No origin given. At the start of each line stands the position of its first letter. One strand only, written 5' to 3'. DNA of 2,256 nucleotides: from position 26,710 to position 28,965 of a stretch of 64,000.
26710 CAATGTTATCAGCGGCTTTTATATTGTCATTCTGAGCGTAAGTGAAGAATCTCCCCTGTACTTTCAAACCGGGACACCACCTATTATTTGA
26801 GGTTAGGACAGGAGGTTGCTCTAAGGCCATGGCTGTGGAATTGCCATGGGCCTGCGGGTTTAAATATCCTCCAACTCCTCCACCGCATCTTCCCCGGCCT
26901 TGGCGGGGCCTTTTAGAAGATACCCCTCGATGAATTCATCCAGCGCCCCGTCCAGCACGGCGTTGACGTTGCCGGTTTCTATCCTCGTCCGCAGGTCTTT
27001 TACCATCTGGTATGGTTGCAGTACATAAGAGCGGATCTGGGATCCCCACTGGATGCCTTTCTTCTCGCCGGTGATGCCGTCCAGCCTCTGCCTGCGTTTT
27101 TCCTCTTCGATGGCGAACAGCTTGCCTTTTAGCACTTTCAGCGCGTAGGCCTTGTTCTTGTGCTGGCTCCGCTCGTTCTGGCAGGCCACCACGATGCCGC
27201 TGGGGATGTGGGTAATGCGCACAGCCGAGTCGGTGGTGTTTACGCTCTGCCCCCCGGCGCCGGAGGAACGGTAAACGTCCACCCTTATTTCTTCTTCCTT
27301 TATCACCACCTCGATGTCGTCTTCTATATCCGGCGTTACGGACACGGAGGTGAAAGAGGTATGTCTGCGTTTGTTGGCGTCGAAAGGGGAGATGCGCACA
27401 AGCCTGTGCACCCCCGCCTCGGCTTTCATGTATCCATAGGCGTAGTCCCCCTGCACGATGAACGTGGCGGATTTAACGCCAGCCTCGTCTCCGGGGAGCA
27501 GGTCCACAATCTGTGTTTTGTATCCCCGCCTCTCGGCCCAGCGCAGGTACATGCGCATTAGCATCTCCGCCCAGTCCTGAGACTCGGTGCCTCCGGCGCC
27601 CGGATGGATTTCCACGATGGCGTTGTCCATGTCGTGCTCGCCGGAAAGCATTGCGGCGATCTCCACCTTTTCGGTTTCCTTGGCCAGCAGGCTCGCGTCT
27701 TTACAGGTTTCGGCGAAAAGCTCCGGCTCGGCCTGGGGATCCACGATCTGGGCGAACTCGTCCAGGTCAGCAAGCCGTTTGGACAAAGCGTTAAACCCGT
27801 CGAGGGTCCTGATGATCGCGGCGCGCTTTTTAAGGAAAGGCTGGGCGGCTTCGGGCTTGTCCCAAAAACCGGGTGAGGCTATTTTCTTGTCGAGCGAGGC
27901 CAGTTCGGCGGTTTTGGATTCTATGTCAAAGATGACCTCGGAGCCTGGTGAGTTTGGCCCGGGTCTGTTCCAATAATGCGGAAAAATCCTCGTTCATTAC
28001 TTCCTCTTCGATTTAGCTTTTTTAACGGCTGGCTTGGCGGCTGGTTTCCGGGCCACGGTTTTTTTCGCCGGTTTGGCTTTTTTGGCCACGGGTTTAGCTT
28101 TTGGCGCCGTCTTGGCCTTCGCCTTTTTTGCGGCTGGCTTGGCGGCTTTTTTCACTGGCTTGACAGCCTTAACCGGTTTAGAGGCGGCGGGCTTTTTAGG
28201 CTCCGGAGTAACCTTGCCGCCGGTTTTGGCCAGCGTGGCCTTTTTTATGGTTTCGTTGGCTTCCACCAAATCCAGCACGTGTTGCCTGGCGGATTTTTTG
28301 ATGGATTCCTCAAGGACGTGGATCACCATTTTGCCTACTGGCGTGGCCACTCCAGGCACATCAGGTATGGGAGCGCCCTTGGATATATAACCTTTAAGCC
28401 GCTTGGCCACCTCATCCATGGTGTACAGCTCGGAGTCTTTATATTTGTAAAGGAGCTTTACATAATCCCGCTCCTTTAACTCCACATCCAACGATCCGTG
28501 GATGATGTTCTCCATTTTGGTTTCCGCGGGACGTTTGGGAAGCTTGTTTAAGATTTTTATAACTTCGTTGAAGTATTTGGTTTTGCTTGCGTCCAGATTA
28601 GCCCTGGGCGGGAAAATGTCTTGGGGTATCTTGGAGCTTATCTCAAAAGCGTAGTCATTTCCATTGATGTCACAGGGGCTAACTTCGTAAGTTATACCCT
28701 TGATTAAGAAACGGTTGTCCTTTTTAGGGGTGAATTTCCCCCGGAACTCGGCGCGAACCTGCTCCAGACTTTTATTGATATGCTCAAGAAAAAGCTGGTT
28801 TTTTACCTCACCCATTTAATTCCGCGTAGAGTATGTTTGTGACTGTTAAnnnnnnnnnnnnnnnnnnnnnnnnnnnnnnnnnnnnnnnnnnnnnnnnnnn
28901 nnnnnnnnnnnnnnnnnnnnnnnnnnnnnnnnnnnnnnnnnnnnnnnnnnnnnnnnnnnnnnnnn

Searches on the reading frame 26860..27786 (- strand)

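Call 13: search_protein_families(library=pfam, proteins=[window:26860-27786:-])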
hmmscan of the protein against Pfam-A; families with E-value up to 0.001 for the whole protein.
window:26860-27786:- (308 aa): 2 families
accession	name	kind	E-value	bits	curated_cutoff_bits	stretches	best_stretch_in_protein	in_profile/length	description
PF03462.23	PCRF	-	3.9e-49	167.5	24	1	3-148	46-194/194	PCRF domain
PF00472.26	RF-1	-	1.6e-41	141.3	35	1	156-266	1-116/116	RF-1 domain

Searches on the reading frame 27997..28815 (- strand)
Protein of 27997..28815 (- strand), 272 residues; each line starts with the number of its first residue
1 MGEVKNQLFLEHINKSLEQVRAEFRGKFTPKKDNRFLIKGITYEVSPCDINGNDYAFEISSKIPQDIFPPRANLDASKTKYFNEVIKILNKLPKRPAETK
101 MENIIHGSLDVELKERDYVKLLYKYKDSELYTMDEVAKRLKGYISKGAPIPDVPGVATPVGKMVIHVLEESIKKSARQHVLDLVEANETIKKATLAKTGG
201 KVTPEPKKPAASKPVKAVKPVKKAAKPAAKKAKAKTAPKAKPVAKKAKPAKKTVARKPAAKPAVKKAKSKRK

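Call 12: find_encoding_contigs(protein=window:27997-28815:-, flank=3000, max_places=6)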
Protein window:27997-28815:- (272 aa): 2 contigs read that carry it; 1 place shown.
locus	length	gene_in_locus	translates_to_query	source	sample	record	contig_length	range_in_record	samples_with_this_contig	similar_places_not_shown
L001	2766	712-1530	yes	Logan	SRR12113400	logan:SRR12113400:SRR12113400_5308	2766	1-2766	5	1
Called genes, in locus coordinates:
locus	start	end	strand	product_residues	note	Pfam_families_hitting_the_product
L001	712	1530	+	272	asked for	-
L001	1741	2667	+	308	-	PF03462:PCRF, PF00472:RF-1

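Call 13: search_protein_families(library=pfam, proteins=[window:27997-28815:-])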
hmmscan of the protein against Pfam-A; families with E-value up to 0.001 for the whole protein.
window:27997-28815:- (272 aa): 0 families

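Call 15: find_related_loci(query=window:27997-28815:-, collection=genome_contigs, flank=4000)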
Query window:27997-28815:- (272 aa) in genome_contigs; peptide patterns used: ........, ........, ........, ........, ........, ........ (x = any residue, [..] = any of these).
600 stretches matched a pattern, but none encodes a relative of the query by tblastn (E <= 1e-3).

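Call 16: find_homologous_proteins(query=window:27997-28815:-, max_evalue=0.001)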
Query window:27997-28815:- (272 aa): 115 proteins with E <= 0.001 among 8000 candidates.
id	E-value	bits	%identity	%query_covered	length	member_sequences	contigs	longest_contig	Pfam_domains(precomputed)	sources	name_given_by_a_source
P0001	4.9e-166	568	100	100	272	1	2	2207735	-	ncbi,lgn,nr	ncbi:MAG: hypothetical protein HY751_13475 [Nitrospinae bacterium]|nr:hypothetical protein [Nitrospi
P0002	2.2e-81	291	61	77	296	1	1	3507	-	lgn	-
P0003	9.3e-81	289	59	85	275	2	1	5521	-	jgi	jgi:hypothetical protein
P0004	4.3e-80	287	58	91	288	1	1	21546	-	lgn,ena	-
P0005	8.3e-80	286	62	76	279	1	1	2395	-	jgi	jgi:hypothetical protein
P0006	1.1e-79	286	59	81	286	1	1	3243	-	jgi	jgi:hypothetical protein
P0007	1.9e-79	285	59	79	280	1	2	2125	-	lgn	-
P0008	3.3e-79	284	58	99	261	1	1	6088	-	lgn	-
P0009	6.0e-79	283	59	83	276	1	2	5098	-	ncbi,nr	ncbi:MAG: hypothetical protein HQK86_13120 [Nitrospinae bacterium]|nr:hypothetical protein [Nitrospi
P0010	2.3e-77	278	59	92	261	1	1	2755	-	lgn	-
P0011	5.6e-77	277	63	76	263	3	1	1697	-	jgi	jgi:hypothetical protein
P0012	1.2e-76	276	55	90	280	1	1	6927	-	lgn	-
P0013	3.5e-76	274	55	90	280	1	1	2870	-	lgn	-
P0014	1.4e-75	272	60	77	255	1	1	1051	-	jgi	-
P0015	2.9e-75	271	57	98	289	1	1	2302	-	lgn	-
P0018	2.4e-74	268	60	77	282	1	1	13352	-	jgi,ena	-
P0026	7.8e-64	234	56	69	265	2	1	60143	-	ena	-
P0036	1.8e-59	219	54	72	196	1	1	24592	-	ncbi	-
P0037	4.6e-59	218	51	71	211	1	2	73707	-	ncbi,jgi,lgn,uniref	ncbi:hypothetical protein MNBD_NITROSPINAE01-640 [hydrothermal vent metagenome]|uniref:Uncharacteriz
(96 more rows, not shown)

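Call 19: find_related_loci(query=A1, collection=genome_contigs, flank=3000)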
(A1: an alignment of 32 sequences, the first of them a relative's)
Query A1 (272 aa) in genome_contigs; peptide patterns used: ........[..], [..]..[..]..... (x = any residue, [..] = any of these).
248 stretches matched a pattern; 174 encode a relative of the query (tblastn E <= 1e-3); the best 80 are kept; 80 distinct loci.
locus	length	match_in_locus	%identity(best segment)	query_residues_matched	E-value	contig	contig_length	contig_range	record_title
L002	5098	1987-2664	59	1-225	1e-82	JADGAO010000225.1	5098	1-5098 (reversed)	MAG: Nitrospinota bacterium isolate nNGHbin12 nNGH_bin12_NODE_225_length_5098_cov_10.720856, whole genome shotgun sequen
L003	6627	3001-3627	52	1-214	3e-70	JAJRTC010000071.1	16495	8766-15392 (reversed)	MAG: Nitrospirae bacterium isolate Dive96_bin1.228 k141_1695774, whole genome shotgun sequence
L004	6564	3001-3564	54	1-192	6e-67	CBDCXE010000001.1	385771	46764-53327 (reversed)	MAG: Nitrospinota bacterium isolate 1a5c112f-530b-4853-b9c3-525a2f2da88a genome assembly, contig: contig_1, whole genome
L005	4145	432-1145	50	1-246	3e-65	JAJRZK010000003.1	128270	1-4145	MAG: Nitrospirae bacterium isolate Dive96_bin4.192 k141_303947, whole genome shotgun sequence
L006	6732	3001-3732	46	1-261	1e-64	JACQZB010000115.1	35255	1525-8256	MAG: Nitrospinota bacterium isolate NC_groundwater_1556_Pr4_S-0.65um_63_8 SR1-18-Sp65_coassembly_scaffold_314196, whole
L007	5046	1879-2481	47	1-208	2e-63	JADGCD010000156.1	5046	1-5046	MAG: Nitrospinota bacterium isolate nWMHbin6 nWMH_bin6_NODE_156_length_5046_cov_3.742937, whole genome shotgun sequence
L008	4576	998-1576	49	1-197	2e-61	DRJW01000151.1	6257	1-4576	MAG TPA_asm: Nitrospirae bacterium isolate HyVt-426 HyVt-426_k95_146995, whole genome shotgun sequence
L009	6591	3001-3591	47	1-204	3e-61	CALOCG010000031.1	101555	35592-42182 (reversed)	MAG: Nitrospinota bacterium isolate LOGT_bin.0048 genome assembly, contig: contig_101896, whole genome shotgun sequence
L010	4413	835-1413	57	1-197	4e-72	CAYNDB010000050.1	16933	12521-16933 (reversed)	MAG TPA_asm: uncultured Nitrospinota bacterium isolate SRP128015_co1_477 genome assembly, contig: NODE_4821_length_16933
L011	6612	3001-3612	46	1-231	1e-57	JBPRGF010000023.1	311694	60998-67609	MAG: Candidatus Nitrospinota bacterium M3_3B_026 megahit_906796, whole genome shotgun sequence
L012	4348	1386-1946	47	1-191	7e-57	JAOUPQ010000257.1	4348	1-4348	MAG: Nitrospinota bacterium isolate 8_1_Oct_SF_Bin59 8_1_Oct_SF_Bin59_scaffold_25978_c1, whole genome shotgun sequence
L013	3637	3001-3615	44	1-213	3e-54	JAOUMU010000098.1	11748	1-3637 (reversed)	MAG: Nitrospinota bacterium isolate 8_1_July_SF_Bin48 8_1_July_SF_Bin48_scaffold_2190_c1, whole genome shotgun sequence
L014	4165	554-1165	42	1-230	3e-52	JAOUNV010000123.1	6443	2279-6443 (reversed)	MAG: Nitrospinota bacterium isolate 8_1_May_SF_Bin17 8_1_May_SF_Bin17_scaffold_21191_c1, whole genome shotgun sequence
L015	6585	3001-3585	42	1-199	9e-49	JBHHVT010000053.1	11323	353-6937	MAG: Nitrospinota bacterium isolate S.4.sp1_bin.41 NODE_2478_length_11323_cov_5.081381, whole genome shotgun sequence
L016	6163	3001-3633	43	1-212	3e-46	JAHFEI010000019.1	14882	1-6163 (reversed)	MAG: Nitrospinales bacterium isolate nzgw265 NODE_8170_length_14883_cov_2.473852, whole genome shotgun sequence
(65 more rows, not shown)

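Call 50: find_encoding_contigs(protein=P0004, flank=2000, max_places=1)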
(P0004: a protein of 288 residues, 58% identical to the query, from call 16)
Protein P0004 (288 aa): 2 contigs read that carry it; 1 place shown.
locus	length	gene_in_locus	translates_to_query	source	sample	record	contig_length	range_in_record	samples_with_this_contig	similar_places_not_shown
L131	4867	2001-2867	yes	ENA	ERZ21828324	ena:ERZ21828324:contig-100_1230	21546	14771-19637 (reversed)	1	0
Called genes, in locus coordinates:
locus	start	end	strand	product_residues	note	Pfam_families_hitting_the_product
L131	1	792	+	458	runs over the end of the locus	PF08448:PAS_4, PF13426:PAS_9, PF00158:Sigma54_activat, PF14532:Sigma54_activ_2, PF00004:AAA (weak), PF07724:AAA_2 (weak), PF07728:AAA_5 (weak), PF25601:AAA_lid_14, +1 more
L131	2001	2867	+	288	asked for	-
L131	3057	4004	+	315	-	PF03462:PCRF, PF00472:RF-1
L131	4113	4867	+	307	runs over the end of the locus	PF13505:OMP_b-brl (faint)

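Call 51: find_encoding_contigs(protein=P0008, flank=2000, max_places=1)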
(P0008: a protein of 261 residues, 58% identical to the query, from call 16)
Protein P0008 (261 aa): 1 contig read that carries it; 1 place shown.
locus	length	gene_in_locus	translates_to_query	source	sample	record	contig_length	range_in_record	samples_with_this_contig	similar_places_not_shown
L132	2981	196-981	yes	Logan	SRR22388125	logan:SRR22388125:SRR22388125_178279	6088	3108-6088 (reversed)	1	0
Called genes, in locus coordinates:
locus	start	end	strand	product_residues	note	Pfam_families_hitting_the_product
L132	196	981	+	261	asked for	-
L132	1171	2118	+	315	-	PF03462:PCRF, PF00472:RF-1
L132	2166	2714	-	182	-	-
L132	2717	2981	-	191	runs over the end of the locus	-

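Call 52: find_encoding_contigs(protein=P0012, flank=2000, max_places=1)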
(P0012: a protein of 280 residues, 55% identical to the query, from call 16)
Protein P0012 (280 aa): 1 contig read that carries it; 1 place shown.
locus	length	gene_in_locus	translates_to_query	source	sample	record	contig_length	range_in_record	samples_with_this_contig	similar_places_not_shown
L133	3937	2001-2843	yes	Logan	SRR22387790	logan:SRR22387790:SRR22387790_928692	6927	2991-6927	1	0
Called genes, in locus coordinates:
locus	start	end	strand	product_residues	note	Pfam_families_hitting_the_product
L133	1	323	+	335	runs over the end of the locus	PF16697:Yop-YscD_cpl, PF00498:FHA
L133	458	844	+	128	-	-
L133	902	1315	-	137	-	PF13441:Gly-zipper_YMGG, PF10247:Romo1 (faint), PF13436:Gly-zipper_OmpA (weak), PF05433:Rick_17kDa_Anti (weak), PF13488:Gly-zipper_Omp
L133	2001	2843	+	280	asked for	-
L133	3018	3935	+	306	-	?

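Call 53: find_encoding_contigs(protein=P0018, flank=2000, max_places=1)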
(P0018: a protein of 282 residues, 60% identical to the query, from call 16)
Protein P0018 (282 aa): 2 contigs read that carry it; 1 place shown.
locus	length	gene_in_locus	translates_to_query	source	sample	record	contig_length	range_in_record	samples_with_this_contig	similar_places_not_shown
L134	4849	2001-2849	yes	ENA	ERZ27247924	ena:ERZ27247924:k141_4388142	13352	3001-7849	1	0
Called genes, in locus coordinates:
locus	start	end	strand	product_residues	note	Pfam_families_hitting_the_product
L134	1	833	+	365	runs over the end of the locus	-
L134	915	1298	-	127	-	PF13441:Gly-zipper_YMGG, PF13436:Gly-zipper_OmpA (weak), PF05433:Rick_17kDa_Anti (weak), PF13488:Gly-zipper_Omp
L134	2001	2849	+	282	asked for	-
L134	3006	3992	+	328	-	PF03462:PCRF, PF00472:RF-1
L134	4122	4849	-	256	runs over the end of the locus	PF00027:cNMP_binding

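Call 74: predict_structure(alignment_id=A1)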
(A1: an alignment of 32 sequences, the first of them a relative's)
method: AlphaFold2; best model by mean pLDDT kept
length: 272 residues; sequences in the alignment: 32
mean_pLDDT: 78.1   pTM: 0.68
mean pLDDT of the five models: 78.1, 77.4, 76.5, 76.4, 75.6
residues with pLDDT >= 90: 157; 70-90: 28; 50-70: 17; < 50: 70
segments of 3 or more residues with pLDDT < 50: 206-264, 266-269
pLDDT, mean of each block of 10 residues (from residue 1): 86 97 97 94 96 95 89 85 97 96 62 70 96 96 94 92 96 98 97 85 48 40 42 39 42 42 47 46
secondary structure, 60 per line:
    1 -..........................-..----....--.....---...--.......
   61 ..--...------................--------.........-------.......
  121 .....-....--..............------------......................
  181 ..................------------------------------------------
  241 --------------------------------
elements in order: H2-27 E35-38 E41-45 E49-51 E54-62 H74-89 E98-106 E114-125 H127-130 H133-146 H159-198

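Call 86: find_encoding_contigs(protein=P0037, flank=10000, max_places=1)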
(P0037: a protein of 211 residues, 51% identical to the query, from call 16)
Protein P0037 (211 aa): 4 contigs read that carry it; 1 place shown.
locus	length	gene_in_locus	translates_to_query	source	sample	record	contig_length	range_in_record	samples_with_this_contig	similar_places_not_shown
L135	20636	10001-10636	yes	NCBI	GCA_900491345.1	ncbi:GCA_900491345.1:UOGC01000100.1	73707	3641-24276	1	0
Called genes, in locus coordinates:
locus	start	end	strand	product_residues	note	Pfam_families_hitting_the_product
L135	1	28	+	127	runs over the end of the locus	PF04238:DUF420 (weak)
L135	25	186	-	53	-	-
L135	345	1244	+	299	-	PF01040:UbiA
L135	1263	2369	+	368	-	PF04055:Radical_SAM, PF13186:SPASM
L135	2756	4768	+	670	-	PF07715:Plug, PF00593:TonB_dep_Rec_b-barrel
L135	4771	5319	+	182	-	PF02572:CobA_CobO_BtuR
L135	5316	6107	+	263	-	PF00005:ABC_tran, PF02463:SMC_N (faint), PF13304:AAA_21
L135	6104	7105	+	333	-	PF01032:FecCD, PF00950:ABC-3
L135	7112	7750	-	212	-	PF01077:NIR_SIR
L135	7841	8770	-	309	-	-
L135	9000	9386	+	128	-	-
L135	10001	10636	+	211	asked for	-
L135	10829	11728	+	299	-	PF03462:PCRF, PF00472:RF-1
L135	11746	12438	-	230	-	PF18433:DUF5610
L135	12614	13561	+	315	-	PF01699:Na_Ca_ex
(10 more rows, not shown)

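Call 87: find_encoding_contigs(protein=P0026, flank=10000, max_places=1)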
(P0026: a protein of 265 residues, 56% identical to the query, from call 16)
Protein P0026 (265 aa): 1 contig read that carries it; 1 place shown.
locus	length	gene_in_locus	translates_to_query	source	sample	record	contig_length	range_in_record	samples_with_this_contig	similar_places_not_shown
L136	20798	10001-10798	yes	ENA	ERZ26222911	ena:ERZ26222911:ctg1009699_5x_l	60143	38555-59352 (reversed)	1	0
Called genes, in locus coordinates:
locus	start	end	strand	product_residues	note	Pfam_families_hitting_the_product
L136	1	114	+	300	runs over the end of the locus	?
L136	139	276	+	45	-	-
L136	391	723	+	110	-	-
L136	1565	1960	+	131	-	-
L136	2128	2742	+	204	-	PF00534:Glycos_transf_1, PF13692:Glyco_trans_1_4, PF13524:Glyco_trans_1_2 (weak)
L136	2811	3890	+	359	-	PF04055:Radical_SAM, PF13353:Fer4_12 (weak), PF13186:SPASM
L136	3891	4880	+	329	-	PF04055:Radical_SAM, PF13186:SPASM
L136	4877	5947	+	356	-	PF01073:3Beta_HSD, PF01370:Epimerase, PF04321:RmlD_sub_bind, PF05368:NmrA, PF16363:GDP_Man_Dehyd, PF07993:NAD_binding_4 (weak), PF13460:NAD_binding_10, PF07993:NAD_binding_4 (weak)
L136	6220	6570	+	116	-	-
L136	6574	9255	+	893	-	PF07517:SecA_DEAD, PF00270:DEAD (weak), PF01043:SecA_PP_bind, PF21090:P-loop_SecA, PF07516:SecA_SW, PF02810:SEC-C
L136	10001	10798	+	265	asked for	-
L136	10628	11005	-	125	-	-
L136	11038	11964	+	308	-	PF03462:PCRF, PF00472:RF-1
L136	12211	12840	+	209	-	PF13643:DUF4145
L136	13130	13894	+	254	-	PF01322:Cytochrom_C_2 (faint)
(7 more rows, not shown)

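Call 88: find_encoding_contigs(protein=P0036, flank=10000, max_places=1)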
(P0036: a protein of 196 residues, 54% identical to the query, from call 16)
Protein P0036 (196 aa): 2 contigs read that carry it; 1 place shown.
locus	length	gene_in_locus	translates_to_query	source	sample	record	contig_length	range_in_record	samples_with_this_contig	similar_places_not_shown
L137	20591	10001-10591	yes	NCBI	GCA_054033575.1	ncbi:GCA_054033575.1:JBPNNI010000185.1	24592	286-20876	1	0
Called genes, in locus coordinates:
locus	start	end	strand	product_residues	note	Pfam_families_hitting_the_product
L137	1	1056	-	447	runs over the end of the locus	?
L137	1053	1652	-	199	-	PF03548:LolA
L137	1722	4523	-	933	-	PF00930:DPPIV_N (faint), PF26550:Tricorn_2nd (weak), PF26549:Tricorn_N, PF07676:PD40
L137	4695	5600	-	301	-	PF03193:RsgA_GTPase, PF00009:GTP_EFTU (faint)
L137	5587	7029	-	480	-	PF02934:GatB_N, PF02637:GatB_Yqey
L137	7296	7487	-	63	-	-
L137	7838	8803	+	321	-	PF07731:Cu-oxidase_2 (weak), PF07732:Cu-oxidase_3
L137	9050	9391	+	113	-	-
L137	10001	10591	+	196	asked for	-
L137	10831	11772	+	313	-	PF03462:PCRF, PF00472:RF-1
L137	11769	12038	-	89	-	PF00462:Glutaredoxin (weak), PF13192:Thioredoxin_3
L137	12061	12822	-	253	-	-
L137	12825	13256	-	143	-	PF00376:MerR, PF13411:MerR_1, PF09278:MerR-DNA-bind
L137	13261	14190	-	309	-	-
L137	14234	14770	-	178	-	-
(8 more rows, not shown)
